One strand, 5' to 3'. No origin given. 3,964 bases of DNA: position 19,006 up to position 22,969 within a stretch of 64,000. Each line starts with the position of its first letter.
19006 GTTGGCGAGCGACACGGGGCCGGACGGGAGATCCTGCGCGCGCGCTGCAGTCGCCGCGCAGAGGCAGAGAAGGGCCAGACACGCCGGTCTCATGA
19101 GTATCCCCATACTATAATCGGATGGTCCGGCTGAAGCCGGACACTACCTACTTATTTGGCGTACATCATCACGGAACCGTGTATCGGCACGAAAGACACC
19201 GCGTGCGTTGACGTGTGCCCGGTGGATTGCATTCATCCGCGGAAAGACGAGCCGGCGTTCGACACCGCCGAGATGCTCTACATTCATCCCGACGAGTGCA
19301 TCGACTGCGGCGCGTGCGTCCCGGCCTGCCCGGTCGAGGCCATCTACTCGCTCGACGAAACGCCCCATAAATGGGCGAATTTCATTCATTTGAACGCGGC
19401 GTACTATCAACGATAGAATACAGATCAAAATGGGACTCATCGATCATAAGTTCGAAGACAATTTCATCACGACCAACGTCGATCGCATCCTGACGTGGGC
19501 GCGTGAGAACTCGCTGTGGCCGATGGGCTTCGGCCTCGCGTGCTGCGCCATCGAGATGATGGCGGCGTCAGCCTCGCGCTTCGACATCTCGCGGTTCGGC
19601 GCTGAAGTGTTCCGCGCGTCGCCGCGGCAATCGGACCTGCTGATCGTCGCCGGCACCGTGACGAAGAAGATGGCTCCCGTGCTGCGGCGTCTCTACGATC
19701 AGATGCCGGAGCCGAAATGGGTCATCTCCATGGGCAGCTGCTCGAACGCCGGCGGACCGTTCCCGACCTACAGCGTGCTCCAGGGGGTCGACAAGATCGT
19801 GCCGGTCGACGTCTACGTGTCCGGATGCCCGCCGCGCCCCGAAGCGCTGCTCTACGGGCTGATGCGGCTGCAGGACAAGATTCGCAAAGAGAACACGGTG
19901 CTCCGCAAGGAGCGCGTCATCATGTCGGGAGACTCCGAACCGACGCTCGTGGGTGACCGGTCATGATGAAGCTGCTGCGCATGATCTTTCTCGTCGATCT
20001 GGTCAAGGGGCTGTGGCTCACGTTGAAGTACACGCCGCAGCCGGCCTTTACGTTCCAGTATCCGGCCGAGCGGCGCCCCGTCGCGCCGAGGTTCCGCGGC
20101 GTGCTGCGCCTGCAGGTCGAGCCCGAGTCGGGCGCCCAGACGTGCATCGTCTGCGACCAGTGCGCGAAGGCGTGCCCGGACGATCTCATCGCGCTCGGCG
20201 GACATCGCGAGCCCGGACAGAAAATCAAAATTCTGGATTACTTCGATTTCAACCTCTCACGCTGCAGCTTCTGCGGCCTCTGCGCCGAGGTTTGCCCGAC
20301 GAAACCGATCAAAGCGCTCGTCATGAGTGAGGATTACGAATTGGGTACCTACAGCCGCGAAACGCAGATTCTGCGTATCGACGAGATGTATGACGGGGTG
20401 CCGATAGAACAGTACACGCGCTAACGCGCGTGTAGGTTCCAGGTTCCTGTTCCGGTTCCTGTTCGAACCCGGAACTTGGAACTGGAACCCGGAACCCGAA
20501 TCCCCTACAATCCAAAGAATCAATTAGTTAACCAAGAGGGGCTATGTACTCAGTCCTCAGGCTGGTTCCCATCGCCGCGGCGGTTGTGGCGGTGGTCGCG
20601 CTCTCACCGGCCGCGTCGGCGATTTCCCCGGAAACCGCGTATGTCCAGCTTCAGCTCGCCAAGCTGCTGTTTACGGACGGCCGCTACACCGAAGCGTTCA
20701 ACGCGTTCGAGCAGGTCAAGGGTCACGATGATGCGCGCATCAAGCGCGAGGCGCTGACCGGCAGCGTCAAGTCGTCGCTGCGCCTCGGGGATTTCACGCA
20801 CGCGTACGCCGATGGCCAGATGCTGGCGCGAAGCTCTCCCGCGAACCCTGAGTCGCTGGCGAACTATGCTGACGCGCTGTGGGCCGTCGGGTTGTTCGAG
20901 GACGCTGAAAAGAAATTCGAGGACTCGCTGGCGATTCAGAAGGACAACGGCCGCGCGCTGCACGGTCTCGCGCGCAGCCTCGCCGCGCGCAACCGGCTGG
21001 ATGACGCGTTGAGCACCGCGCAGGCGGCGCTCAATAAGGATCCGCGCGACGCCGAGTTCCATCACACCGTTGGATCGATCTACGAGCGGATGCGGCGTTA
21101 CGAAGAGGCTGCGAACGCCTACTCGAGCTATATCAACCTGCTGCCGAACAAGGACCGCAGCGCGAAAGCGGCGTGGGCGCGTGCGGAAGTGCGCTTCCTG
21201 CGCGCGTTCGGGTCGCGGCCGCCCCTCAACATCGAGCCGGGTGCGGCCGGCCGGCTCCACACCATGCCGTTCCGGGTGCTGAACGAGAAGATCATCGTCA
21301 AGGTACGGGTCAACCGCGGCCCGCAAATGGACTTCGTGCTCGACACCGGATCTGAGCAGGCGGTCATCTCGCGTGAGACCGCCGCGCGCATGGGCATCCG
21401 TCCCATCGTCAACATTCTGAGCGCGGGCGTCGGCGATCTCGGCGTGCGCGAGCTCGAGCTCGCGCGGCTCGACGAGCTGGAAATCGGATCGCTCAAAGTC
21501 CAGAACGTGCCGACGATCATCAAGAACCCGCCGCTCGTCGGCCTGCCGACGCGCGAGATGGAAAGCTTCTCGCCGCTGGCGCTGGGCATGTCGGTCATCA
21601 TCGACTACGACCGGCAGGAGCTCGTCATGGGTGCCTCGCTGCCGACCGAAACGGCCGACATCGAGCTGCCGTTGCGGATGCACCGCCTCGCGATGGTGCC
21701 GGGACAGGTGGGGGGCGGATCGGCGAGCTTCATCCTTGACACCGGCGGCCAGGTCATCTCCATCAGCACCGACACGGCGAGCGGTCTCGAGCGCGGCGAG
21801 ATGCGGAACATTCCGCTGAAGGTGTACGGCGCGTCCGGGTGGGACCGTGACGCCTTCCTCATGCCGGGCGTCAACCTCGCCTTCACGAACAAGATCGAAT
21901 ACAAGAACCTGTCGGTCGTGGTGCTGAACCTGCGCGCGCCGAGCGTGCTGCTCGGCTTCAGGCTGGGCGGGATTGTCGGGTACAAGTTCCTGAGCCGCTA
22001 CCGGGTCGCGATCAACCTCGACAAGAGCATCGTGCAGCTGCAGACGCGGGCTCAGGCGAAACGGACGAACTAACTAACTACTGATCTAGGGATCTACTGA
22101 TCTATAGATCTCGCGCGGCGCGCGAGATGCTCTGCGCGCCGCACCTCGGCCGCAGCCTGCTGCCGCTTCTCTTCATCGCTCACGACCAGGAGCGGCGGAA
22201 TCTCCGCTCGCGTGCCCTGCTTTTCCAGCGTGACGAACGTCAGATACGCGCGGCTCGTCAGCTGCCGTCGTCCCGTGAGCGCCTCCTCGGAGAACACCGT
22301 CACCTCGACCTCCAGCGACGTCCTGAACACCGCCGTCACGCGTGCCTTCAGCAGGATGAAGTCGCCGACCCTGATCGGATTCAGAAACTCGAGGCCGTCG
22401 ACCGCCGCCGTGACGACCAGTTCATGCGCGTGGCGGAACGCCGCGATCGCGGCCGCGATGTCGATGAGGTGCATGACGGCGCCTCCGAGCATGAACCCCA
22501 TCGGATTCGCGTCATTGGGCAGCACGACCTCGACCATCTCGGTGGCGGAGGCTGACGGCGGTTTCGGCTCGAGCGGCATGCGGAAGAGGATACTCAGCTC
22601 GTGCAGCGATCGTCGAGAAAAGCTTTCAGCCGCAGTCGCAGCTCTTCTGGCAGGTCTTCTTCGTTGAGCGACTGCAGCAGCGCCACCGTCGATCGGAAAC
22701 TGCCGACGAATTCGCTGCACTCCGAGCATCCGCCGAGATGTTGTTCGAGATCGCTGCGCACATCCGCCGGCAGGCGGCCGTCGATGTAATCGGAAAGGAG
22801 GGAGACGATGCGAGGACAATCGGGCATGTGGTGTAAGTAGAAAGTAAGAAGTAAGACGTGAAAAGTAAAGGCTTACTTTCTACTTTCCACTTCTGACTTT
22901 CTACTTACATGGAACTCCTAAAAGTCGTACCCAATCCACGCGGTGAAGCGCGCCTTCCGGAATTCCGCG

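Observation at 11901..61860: At least nine families of 7-9-nt-period degenerate tandem arrays, each recurring at 2-3 loci, mostly as intergenic palindromes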

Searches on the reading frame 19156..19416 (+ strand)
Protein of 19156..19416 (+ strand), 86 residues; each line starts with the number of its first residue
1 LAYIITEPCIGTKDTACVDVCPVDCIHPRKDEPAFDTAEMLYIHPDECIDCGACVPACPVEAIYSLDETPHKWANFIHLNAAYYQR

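Call 102: search_protein_families(library=pfam, proteins=[window:19156-19416:+], max_evalue=0.001)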
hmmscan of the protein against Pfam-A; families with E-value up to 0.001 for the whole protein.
window:19156-19416:+ (86 aa): 13 families
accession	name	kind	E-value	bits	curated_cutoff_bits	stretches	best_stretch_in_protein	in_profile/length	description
PF00037.32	Fer4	-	2.5e-12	46.5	21.1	1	42-64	2-24/24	4Fe-4S binding domain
PF12838.12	Fer4_7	-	3.1e-10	40.8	27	1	9-62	2-52/52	4Fe-4S dicluster domain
PF13237.11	Fer4_10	-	5.4e-10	39.5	25.5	2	3-59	3-53/53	4Fe-4S dicluster domain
PF14697.11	Fer4_21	-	8.7e-09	35.8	35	1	43-64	3-27/59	4Fe-4S dicluster domain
PF13484.11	Fer4_16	-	5e-08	34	30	1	47-65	1-19/66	4Fe-4S double cluster binding domain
PF12797.12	Fer4_2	-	6e-08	32.6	24.5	1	41-60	3-22/22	4Fe-4S binding domain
PF12800.12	Fer4_4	-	2.1e-07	31.1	24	1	45-60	1-16/17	4Fe-4S binding domain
PF13187.11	Fer4_9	-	5.4e-07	30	27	1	15-63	6-52/52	4Fe-4S dicluster domain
PF12837.12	Fer4_6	-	2.3e-06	27.7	25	1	45-63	6-24/24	4Fe-4S binding domain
PF13183.11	Fer4_8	-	6.6e-06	27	27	1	46-63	3-20/68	4Fe-4S dicluster domain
PF25160.1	LdpA_Fe-S-bd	-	1.6e-05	25.1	27.6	1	16-65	8-45/49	LdpA Fe-S cluster-binding domain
PF13534.11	Fer4_17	-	3e-05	24.9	22.2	1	47-77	1-29/61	4Fe-4S dicluster domain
PF12798.12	Fer4_3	-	0.00011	23.3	27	0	48-62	1-15/15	4Fe-4S binding domain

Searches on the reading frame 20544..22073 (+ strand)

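Call 8: search_protein_families(library=pfam, proteins=[window:20544-22073:+])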
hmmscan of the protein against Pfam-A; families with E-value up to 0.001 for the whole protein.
window:20544-22073:+ (509 aa): 18 families
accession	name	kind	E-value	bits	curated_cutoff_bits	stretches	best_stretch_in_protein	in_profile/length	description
PF13650.11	Asp_protease_2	-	1.9e-18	67.4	24.3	2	252-350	1-89/90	Aspartyl protease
PF13975.11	gag-asp_proteas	-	3.4e-16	60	28.2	2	252-330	1-79/92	gag-polyprotein putative aspartyl protease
PF07719.23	TPR_2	-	3.8e-13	48.9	27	0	170-202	1-33/34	Tetratricopeptide repeat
PF14559.12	TPR_19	-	4.3e-11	43.4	25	1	113-174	2-63/68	Tetratricopeptide repeat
PF13428.12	TPR_14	-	2.2e-10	40.6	23.5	0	138-174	3-39/44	Tetratricopeptide repeat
PF13424.12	TPR_12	-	2.8e-10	40.7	30.1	1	105-164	6-73/77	Tetratricopeptide repeat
PF13431.12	TPR_17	-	5.8e-09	36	24.4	0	160-189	3-32/34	Tetratricopeptide repeat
PF13176.12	TPR_7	-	1.6e-07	31.3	27.9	0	138-171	1-36/36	Tetratricopeptide repeat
PF13432.12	TPR_16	-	3.5e-07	31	32.7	1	142-197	3-58/65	Tetratricopeptide repeat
PF13181.12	TPR_8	-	4e-06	27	25.7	0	170-196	1-27/34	Tetratricopeptide repeat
PF13174.12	TPR_6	-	1.6e-05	25.7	26.3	0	33-58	1-26/33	Tetratricopeptide repeat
PF13374.12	TPR_10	-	6.6e-05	23.2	27.5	0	31-58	1-28/42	Tetratricopeptide repeat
PF00515.34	TPR_1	-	8.7e-05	22.6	27.8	0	176-202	7-33/34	Tetratricopeptide repeat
PF20729.2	PE-PGRS_C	-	0.00011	22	33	0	241-279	3-42/265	PE-PGRS C-terminal aspartyl peptidase-like domain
PF12895.13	ANAPC3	-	0.00015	22.4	27.2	0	117-193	4-79/82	Anaphase-promoting complex, cyclosome, subunit 3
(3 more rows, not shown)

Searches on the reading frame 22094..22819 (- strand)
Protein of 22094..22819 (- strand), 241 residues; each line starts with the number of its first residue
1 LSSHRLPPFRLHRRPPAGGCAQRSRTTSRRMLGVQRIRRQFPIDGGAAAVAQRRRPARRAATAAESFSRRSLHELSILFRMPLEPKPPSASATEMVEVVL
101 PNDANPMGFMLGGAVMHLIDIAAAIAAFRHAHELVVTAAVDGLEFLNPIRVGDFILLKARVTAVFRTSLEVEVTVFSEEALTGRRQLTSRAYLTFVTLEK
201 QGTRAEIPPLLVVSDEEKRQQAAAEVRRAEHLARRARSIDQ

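Call 11: search_protein_families(library=pfam, proteins=[window:22094-22819:-], max_evalue=0.01)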
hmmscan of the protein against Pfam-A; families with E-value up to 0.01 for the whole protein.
window:22094-22819:- (241 aa): 1 family
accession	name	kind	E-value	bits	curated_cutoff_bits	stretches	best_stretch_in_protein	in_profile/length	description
PF03061.28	4HBT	-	4.8e-17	62.5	20.6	1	107-179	1-74/79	Thioesterase superfamily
